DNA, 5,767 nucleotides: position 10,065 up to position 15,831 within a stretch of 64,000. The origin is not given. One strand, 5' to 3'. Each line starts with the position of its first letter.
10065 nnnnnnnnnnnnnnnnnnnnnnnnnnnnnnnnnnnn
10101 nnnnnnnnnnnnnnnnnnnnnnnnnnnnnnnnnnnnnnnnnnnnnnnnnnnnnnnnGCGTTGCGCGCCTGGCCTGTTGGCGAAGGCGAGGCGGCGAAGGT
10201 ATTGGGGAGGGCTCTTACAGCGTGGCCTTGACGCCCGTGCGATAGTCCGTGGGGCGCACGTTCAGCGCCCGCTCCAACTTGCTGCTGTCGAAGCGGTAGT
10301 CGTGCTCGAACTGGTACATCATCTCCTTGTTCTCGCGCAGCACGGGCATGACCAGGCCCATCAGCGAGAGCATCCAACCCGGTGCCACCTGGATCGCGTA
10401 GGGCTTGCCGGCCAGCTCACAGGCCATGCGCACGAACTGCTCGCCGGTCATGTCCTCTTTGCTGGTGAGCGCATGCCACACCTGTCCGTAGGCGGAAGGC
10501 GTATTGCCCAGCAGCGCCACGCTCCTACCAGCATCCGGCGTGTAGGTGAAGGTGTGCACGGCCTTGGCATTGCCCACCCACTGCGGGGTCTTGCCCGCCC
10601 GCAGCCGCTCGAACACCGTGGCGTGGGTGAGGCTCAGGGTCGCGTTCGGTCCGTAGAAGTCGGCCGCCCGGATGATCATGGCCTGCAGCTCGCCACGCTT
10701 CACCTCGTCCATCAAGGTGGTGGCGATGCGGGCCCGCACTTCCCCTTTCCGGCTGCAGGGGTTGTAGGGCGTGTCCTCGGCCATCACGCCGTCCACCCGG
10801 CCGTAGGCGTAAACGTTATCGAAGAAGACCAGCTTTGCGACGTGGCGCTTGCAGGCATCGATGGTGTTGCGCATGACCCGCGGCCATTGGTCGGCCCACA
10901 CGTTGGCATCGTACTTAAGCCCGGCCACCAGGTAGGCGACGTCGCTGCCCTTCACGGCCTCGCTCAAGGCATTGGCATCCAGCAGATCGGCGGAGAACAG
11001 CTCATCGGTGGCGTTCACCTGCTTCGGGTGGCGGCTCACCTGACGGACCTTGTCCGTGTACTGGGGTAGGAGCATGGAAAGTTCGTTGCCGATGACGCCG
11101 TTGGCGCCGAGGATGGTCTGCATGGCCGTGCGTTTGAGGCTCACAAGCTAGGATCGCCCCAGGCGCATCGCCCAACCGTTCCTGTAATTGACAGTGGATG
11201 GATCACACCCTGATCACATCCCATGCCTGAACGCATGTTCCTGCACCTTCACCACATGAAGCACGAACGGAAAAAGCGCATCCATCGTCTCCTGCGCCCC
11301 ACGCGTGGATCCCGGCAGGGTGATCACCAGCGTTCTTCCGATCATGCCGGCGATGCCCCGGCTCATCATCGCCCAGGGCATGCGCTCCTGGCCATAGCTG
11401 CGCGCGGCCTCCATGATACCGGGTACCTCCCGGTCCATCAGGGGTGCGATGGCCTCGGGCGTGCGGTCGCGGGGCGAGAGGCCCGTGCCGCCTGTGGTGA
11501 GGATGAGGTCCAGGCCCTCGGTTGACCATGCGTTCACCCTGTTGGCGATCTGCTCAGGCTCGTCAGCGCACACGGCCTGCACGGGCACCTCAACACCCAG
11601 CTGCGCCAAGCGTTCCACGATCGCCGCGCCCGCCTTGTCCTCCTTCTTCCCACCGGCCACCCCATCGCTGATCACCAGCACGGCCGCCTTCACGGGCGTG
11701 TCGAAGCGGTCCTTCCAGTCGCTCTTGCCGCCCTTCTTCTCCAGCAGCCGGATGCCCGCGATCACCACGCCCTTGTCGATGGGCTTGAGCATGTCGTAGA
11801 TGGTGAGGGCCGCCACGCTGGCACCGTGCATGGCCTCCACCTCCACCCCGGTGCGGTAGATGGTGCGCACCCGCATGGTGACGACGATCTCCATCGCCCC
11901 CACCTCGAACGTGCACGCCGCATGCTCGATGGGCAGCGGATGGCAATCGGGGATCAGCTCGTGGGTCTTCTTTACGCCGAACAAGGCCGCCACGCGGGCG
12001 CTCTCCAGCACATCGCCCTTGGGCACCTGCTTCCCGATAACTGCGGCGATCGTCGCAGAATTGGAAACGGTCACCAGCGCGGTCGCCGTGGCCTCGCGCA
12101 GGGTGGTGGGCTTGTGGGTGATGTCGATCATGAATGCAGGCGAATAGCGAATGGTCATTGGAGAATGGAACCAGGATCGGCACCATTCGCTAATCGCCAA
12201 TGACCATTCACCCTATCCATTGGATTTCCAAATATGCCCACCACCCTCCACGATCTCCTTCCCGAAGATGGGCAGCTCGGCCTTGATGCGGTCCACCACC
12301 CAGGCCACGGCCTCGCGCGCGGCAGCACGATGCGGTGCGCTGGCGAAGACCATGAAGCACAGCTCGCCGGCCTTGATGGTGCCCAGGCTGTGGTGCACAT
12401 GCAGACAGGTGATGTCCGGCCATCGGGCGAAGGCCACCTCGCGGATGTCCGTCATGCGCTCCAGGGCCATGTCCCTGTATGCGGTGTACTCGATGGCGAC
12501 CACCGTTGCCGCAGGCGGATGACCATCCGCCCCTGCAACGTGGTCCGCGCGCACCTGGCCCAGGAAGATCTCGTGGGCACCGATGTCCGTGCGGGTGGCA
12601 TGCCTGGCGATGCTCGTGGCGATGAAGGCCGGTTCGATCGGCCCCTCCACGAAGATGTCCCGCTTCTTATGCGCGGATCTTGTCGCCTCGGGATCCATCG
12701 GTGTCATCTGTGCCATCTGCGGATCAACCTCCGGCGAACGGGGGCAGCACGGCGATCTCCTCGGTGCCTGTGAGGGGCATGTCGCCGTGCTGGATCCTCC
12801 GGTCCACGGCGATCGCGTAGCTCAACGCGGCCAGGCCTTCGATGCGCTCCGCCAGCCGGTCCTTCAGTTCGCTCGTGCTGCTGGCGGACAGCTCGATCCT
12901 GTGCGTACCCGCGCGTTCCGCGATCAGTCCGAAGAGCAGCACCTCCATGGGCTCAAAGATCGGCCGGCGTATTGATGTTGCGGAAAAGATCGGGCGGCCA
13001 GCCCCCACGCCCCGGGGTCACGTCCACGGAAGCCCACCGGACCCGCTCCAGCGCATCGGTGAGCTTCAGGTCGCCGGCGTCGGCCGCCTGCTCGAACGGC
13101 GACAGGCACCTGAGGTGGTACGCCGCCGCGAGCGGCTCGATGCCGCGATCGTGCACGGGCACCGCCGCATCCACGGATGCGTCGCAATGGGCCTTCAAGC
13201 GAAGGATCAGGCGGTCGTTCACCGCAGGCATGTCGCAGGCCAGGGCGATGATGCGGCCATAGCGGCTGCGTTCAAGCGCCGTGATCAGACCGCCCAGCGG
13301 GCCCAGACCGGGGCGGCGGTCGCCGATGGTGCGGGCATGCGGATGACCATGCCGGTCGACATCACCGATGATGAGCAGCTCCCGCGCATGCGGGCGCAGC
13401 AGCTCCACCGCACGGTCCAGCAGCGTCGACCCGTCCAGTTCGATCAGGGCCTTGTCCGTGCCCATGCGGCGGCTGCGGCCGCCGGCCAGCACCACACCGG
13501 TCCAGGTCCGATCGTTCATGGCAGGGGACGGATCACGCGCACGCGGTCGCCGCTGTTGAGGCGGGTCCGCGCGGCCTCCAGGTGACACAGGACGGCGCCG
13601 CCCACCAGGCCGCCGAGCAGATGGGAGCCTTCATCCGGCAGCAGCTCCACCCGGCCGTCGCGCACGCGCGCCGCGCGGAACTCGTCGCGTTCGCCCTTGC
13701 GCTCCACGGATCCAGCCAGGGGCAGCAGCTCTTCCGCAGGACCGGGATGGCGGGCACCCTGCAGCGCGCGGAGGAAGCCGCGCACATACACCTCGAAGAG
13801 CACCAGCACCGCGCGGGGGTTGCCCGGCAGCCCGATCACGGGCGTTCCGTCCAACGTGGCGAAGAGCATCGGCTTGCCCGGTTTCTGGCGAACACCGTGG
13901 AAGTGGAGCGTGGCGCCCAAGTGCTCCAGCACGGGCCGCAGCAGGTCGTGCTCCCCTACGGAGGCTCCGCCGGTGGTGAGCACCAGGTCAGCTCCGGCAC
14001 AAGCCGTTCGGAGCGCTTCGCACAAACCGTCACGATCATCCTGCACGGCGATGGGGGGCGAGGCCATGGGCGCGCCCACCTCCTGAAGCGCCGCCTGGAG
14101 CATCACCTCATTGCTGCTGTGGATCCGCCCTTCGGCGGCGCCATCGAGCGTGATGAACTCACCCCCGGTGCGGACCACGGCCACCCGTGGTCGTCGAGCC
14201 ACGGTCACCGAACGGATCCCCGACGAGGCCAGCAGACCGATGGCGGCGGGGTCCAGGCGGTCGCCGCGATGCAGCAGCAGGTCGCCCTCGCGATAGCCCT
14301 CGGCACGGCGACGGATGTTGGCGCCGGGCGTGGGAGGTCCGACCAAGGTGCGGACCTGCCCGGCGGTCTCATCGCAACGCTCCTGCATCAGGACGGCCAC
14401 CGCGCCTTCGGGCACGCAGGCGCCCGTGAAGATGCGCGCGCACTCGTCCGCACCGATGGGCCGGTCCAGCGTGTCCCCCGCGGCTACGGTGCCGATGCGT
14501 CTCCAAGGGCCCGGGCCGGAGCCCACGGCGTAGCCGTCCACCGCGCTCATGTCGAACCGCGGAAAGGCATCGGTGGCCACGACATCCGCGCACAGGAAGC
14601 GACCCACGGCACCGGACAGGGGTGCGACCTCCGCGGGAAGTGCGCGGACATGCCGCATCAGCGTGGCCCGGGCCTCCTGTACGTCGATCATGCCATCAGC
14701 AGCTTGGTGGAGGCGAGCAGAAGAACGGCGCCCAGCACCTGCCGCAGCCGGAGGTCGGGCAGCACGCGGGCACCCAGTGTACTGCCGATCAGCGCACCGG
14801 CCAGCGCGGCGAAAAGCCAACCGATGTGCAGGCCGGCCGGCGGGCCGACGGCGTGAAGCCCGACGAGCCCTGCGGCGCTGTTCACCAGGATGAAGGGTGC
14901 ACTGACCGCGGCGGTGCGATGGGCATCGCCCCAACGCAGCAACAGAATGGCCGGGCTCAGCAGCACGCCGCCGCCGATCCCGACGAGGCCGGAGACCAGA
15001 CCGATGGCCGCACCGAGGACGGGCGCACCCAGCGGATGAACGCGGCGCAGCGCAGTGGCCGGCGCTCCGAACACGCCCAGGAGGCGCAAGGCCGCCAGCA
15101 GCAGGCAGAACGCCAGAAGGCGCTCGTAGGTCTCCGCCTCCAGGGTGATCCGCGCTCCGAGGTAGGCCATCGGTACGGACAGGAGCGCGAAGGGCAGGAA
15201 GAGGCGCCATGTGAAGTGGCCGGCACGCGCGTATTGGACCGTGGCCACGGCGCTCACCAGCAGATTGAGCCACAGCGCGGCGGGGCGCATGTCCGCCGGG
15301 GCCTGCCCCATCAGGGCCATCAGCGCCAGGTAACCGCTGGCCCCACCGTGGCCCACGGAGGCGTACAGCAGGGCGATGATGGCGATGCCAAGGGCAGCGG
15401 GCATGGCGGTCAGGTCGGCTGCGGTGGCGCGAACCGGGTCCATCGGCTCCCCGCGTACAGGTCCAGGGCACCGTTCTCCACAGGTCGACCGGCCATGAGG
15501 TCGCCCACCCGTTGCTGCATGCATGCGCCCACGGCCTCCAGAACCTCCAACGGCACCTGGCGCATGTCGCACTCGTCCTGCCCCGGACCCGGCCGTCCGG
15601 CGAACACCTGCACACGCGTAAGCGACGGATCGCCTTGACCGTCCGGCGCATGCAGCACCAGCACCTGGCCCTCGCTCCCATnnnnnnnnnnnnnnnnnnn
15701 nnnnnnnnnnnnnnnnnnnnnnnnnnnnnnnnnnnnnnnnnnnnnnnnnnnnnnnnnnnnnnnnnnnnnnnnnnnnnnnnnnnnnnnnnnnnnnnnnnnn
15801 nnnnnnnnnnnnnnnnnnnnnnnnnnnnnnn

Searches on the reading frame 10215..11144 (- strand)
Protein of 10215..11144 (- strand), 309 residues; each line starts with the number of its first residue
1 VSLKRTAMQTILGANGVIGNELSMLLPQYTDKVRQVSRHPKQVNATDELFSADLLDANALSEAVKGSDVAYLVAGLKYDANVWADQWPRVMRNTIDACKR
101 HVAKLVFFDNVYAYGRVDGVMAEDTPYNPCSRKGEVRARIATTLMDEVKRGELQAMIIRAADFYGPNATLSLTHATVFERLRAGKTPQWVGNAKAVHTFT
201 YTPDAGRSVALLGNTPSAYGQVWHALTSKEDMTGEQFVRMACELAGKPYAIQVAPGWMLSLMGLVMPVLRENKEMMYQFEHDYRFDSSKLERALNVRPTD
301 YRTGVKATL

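Call 23: search_protein_families(library=pfam, proteins=[window:10215-11144:-], max_evalue=0.0001)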
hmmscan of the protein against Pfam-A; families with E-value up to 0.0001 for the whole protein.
window:10215-11144:- (309 aa): 3 families
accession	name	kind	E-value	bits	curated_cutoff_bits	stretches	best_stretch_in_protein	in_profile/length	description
PF01370.27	Epimerase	-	3.6e-14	53.2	20.9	1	11-215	3-227/240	NAD dependent epimerase/dehydratase family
PF13460.12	NAD_binding_10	-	4.2e-09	37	27.2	1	13-119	1-107/184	NAD(P)H-binding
PF05368.20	NmrA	-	5.7e-05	23.3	27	0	10-81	6-83/298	NmrA-like family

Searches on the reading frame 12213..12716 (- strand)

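Call 23: search_protein_families(library=pfam, proteins=[window:12213-12716:-], max_evalue=0.0001)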
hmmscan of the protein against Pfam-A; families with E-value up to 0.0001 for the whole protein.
window:12213-12716:- (167 aa): 1 family
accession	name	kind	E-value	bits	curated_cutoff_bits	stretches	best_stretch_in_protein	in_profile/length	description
PF02391.22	MoaE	-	3.4e-23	82.4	23.4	1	34-147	9-114/114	MoaE protein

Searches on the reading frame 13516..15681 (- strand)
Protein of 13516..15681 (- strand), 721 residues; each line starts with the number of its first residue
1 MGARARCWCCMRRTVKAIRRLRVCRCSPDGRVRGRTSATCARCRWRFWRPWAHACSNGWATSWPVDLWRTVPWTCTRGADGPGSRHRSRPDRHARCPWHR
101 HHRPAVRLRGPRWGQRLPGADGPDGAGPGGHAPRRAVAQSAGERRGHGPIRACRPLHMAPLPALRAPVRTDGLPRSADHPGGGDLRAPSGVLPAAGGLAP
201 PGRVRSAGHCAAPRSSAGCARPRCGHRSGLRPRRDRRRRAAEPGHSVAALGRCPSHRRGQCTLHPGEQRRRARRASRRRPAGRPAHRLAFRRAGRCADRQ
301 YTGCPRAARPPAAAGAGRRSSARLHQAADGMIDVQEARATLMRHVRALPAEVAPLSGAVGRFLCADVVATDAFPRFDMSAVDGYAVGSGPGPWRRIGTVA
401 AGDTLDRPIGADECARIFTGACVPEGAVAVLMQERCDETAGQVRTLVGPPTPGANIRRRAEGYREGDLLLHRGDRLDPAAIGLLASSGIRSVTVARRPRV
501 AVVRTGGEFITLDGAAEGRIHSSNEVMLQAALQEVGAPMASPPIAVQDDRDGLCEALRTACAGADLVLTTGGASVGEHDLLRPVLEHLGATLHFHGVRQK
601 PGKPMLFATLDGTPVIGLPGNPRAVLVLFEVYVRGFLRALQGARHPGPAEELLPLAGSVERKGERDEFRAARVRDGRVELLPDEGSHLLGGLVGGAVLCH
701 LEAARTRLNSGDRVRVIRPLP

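Call 24: search_protein_families(library=pfam, proteins=[window:13516-15681:-], max_evalue=0.0001)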
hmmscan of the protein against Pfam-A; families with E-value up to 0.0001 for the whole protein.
window:13516-15681:- (721 aa): 2 families
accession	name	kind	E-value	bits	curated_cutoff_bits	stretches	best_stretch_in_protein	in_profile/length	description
PF03453.22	MoeA_N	-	4.7e-39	134.1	30.8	1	332-488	1-160/160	MoeA N-terminal region (domain I and II)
PF00994.29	MoCF_biosynth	-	1.3e-26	93.4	26.6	1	502-638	2-143/144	Probable molybdopterin binding domain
